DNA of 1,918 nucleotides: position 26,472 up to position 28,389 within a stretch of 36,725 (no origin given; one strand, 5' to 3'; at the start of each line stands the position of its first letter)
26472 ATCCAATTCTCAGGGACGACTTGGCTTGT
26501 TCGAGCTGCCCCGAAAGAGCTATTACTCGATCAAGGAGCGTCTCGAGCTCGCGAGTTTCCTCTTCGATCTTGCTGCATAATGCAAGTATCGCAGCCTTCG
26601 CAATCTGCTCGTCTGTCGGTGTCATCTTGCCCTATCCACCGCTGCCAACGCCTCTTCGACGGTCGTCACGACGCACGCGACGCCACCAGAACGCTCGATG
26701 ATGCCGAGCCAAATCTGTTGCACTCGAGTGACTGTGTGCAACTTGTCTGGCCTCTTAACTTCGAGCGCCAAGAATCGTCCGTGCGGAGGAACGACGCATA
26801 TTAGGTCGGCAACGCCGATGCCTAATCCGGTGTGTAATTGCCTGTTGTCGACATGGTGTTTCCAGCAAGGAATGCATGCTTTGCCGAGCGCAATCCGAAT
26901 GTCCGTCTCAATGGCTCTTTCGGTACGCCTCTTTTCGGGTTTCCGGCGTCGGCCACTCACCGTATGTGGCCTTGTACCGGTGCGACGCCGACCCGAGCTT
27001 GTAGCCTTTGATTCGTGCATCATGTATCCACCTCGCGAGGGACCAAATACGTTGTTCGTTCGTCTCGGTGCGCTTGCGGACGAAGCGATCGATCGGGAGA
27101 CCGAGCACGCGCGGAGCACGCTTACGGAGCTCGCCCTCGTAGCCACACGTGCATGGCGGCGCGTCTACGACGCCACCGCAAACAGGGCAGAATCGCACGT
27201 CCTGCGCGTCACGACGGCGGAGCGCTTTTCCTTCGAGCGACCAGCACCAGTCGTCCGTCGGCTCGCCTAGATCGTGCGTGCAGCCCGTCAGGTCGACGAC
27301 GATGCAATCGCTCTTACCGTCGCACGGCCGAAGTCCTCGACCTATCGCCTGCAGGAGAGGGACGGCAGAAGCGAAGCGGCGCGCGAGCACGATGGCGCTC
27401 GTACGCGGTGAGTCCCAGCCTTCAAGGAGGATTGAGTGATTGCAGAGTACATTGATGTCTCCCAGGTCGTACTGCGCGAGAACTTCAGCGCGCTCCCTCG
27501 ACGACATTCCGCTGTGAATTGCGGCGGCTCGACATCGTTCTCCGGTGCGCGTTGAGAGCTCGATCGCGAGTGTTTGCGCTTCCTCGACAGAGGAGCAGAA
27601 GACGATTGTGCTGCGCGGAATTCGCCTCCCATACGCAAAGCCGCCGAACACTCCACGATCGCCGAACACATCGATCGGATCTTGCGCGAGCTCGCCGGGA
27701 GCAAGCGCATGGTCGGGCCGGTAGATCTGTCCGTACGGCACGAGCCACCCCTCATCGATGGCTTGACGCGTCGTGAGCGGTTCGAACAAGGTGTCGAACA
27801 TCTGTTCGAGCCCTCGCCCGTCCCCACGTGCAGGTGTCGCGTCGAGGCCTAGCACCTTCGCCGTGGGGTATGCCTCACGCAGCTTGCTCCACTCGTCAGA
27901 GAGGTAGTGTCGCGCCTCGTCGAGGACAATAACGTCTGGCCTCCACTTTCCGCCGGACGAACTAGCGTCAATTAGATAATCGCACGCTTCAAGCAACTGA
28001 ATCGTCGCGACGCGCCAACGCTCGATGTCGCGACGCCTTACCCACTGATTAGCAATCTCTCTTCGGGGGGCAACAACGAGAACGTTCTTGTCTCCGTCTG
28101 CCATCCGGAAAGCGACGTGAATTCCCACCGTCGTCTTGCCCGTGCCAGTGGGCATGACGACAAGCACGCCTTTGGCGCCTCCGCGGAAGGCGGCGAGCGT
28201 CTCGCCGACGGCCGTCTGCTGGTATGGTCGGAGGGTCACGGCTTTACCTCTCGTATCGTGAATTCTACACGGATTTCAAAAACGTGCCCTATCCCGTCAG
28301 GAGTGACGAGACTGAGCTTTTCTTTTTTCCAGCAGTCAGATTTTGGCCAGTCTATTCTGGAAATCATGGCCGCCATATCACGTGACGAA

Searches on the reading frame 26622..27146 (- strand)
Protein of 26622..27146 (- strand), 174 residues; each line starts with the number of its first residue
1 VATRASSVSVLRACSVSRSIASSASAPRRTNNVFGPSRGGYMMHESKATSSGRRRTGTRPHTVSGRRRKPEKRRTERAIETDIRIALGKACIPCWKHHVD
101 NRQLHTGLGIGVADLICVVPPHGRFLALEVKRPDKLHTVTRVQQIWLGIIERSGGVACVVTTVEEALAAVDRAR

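Call 8: search_protein_families(library=phrogs, proteins=[window:26622-27146:-], max_evalue=0.01)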
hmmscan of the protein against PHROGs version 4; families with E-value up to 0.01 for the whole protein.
window:26622-27146:- (174 aa): 3 families
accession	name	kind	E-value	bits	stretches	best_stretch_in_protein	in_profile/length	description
phrog_93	-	DNA, RNA and nucleotide metabolism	4e-12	46.6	1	69-172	347-440/613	endonuclease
phrog_824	-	unknown function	6.3e-08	33.8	1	107-170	109-171/265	-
phrog_5702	-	DNA, RNA and nucleotide metabolism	0.0039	18.2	1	110-171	5-64/70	Holliday junction resolvase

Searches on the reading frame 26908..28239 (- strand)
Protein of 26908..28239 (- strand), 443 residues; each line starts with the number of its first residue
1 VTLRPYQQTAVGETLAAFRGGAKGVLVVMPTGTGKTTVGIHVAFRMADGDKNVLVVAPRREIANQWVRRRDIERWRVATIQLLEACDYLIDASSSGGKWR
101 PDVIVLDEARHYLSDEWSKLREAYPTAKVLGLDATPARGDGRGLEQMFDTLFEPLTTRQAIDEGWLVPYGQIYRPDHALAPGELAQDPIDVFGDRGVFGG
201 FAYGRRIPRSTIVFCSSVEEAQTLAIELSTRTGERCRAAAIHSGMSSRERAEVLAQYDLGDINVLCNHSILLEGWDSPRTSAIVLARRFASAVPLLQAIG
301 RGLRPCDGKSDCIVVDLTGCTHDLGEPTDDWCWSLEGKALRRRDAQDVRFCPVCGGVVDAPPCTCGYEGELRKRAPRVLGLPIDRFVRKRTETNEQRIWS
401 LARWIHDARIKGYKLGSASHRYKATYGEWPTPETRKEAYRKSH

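Call 6: search_protein_families(library=pfam, proteins=[window:26908-28239:-], max_evalue=0.01)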
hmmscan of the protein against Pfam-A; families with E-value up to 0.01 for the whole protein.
window:26908-28239:- (443 aa): 6 families
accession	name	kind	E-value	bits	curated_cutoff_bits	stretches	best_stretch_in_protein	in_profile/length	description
PF04851.21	ResIII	-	4.5e-21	75.9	22.5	2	1-68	2-71/164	Type III restriction enzyme, res subunit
PF00271.37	Helicase_C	-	3.3e-10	40.6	23.5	1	208-304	15-108/110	Helicase conserved C-terminal domain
PF00270.35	DEAD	-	2.1e-09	37.8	26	1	4-69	1-64/167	DEAD/DEAH box helicase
PF13604.12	AAA_30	-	1.1e-05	25.7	27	1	5-127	4-117/191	AAA domain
PF25199.1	nSTAND_NTPase5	-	0.00028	21.2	34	1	17-77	36-100/145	Novel STAND NTPase 5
PF18766.7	SWI2_SNF2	-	0.00029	21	26.7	0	103-168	120-187/221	SWI2/SNF2 ATPase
